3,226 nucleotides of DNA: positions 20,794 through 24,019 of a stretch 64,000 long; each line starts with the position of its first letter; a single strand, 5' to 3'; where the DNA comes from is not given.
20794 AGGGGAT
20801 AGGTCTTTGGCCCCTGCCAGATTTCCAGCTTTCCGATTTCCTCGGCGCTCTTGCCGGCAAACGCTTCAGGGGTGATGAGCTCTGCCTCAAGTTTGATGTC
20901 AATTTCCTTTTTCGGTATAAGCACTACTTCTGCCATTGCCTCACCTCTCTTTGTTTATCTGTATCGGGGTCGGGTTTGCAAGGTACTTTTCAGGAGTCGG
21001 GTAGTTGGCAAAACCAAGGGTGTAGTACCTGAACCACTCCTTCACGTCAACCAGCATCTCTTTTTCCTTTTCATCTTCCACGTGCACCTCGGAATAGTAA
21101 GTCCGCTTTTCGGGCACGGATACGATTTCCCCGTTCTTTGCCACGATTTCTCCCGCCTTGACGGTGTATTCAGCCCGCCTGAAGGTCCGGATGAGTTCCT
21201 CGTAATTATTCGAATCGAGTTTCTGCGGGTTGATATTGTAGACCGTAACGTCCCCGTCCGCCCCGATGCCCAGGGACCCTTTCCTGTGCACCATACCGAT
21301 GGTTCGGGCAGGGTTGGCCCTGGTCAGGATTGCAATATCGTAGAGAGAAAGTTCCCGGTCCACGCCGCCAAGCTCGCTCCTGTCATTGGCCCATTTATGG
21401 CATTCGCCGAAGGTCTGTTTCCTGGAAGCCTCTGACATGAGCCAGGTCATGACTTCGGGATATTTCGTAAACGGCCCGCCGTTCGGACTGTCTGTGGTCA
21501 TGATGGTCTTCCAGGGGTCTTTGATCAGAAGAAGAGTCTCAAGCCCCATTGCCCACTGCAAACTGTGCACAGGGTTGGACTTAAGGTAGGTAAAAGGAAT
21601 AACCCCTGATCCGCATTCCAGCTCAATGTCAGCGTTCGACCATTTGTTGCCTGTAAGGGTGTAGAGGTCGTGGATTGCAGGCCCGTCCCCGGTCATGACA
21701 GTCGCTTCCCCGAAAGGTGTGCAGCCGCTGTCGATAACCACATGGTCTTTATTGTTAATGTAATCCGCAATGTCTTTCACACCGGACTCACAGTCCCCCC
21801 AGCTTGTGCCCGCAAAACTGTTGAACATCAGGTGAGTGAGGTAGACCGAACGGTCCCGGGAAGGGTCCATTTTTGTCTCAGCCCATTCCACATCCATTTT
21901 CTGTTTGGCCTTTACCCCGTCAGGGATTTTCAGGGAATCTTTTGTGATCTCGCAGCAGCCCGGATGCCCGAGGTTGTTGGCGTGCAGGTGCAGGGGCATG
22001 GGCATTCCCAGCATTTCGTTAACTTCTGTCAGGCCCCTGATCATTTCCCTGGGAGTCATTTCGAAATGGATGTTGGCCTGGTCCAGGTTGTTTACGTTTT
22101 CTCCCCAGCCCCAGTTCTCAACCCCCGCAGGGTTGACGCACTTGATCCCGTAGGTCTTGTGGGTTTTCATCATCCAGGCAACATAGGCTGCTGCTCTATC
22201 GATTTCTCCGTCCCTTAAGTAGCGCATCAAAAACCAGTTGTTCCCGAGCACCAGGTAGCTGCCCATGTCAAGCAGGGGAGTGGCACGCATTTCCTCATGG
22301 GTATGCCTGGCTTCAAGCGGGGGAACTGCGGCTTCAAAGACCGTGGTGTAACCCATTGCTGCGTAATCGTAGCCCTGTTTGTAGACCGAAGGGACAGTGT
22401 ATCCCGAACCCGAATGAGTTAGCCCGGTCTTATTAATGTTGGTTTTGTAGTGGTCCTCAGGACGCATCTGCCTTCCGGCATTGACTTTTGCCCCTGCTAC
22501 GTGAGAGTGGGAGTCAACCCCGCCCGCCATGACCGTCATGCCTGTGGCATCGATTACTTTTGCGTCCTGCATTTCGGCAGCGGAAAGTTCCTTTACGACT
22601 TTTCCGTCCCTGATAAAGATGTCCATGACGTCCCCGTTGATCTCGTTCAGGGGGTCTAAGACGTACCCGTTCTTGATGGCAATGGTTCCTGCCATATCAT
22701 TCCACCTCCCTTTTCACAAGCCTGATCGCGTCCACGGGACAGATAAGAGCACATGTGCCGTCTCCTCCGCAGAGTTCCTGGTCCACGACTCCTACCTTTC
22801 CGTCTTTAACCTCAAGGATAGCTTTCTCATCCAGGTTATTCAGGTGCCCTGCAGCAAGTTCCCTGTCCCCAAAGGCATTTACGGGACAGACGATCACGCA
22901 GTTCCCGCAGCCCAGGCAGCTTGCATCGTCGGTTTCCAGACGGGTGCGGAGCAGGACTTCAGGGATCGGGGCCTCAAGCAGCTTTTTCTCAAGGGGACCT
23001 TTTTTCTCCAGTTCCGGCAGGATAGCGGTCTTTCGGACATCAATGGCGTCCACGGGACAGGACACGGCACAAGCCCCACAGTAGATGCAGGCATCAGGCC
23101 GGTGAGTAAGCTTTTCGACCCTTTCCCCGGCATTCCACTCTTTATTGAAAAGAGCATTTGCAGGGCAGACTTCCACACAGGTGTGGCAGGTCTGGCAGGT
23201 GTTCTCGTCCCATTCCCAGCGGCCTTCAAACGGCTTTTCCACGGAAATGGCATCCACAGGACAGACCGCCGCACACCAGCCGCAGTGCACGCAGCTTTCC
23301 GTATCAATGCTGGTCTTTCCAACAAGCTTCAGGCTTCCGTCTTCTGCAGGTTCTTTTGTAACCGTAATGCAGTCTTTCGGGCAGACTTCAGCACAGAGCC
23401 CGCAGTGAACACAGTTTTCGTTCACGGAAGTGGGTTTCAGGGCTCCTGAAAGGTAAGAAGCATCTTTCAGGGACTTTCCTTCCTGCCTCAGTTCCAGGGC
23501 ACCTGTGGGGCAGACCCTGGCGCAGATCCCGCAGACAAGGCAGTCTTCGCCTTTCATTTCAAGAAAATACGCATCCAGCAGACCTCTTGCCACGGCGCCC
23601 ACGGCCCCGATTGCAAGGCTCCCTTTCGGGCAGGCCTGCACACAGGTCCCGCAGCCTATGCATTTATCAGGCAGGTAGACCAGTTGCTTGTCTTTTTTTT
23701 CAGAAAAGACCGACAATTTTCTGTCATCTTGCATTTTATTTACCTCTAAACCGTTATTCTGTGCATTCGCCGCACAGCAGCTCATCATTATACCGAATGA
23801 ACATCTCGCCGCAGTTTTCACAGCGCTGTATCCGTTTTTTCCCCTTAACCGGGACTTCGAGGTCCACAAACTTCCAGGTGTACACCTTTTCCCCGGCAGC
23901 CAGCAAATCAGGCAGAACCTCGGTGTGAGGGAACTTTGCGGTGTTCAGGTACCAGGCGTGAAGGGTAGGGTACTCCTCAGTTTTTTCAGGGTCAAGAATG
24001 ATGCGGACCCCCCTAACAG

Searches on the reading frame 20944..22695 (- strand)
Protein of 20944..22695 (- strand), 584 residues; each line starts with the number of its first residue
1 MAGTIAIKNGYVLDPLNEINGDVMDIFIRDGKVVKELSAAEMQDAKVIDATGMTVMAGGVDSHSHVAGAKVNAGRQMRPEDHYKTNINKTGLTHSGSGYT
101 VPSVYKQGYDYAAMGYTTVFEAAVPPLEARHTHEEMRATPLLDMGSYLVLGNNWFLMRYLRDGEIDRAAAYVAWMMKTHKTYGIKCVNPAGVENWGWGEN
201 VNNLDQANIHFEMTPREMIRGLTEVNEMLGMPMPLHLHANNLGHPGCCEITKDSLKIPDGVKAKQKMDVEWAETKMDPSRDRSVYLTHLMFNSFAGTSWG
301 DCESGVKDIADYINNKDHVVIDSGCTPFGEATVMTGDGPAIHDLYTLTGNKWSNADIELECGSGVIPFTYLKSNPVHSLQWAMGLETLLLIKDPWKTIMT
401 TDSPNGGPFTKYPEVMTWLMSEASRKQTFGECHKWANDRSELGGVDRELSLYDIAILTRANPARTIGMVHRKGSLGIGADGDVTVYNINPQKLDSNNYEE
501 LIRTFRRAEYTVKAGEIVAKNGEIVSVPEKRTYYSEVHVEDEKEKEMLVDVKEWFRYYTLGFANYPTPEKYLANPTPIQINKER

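Call 43: search_protein_families(library=pfam, proteins=[window:20944-22695:-], max_evalue=0.00001)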
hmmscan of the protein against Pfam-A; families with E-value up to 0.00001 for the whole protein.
window:20944-22695:- (584 aa): 1 family
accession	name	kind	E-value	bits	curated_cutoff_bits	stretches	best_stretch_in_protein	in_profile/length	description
PF07969.17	Amidohydro_3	-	8.6e-77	260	29.7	1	46-519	1-472/472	Amidohydrolase family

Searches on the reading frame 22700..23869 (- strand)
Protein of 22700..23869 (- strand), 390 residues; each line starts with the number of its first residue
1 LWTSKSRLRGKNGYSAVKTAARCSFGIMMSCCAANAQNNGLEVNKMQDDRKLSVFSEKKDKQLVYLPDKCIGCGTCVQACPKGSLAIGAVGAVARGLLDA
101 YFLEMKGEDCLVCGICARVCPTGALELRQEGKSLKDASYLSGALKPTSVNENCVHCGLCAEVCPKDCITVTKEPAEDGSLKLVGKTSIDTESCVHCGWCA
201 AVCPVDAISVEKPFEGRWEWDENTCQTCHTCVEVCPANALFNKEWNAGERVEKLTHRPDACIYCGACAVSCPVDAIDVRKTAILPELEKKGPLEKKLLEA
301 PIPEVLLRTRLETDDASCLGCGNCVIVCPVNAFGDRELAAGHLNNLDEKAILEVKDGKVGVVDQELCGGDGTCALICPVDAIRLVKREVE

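Call 43: search_protein_families(library=pfam, proteins=[window:22700-23869:-], max_evalue=0.00001)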
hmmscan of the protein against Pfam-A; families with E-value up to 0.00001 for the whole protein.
window:22700-23869:- (390 aa): 15 families
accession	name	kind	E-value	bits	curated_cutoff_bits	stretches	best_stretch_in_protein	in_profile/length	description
PF00037.32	Fer4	-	2.3e-54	179.6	21.1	6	188-209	3-24/24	4Fe-4S binding domain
PF12838.12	Fer4_7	-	8.3e-49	164.3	27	7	152-207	1-52/52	4Fe-4S dicluster domain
PF12837.12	Fer4_6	-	1.2e-38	129.6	25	1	66-83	5-22/24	4Fe-4S binding domain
PF14697.11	Fer4_21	-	1.8e-37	127.7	35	2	68-126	6-58/59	4Fe-4S dicluster domain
PF13237.11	Fer4_10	-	4.6e-34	116.5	25.5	3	187-236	3-53/53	4Fe-4S dicluster domain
PF13484.11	Fer4_16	-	1.6e-29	102.9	30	1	261-331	2-66/66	4Fe-4S double cluster binding domain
PF13187.11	Fer4_9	-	3.3e-29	101.1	27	3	110-168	2-52/52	4Fe-4S dicluster domain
PF12797.12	Fer4_2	-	3.4e-26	89.7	24.5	1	65-81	5-21/22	4Fe-4S binding domain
PF25160.1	LdpA_Fe-S-bd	-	3.8e-26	91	27.6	0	229-280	7-47/49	LdpA Fe-S cluster-binding domain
PF13183.11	Fer4_8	-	4.1e-23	82.1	27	1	259-331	3-67/68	4Fe-4S dicluster domain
PF12798.12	Fer4_3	-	8.9e-19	67.1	27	0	70-83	1-14/15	4Fe-4S binding domain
PF13534.11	Fer4_17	-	5e-17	62.6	22.2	0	110-166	2-59/61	4Fe-4S dicluster domain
PF12800.12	Fer4_4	-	3.9e-15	55.1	24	0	67-83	1-17/17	4Fe-4S binding domain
PF13746.11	Fer4_18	-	1.1e-09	38.9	27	0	45-83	36-74/114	4Fe-4S dicluster domain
PF17179.9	Fer4_22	-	9.3e-07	30.1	27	0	30-82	38-93/95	4Fe-4S dicluster domain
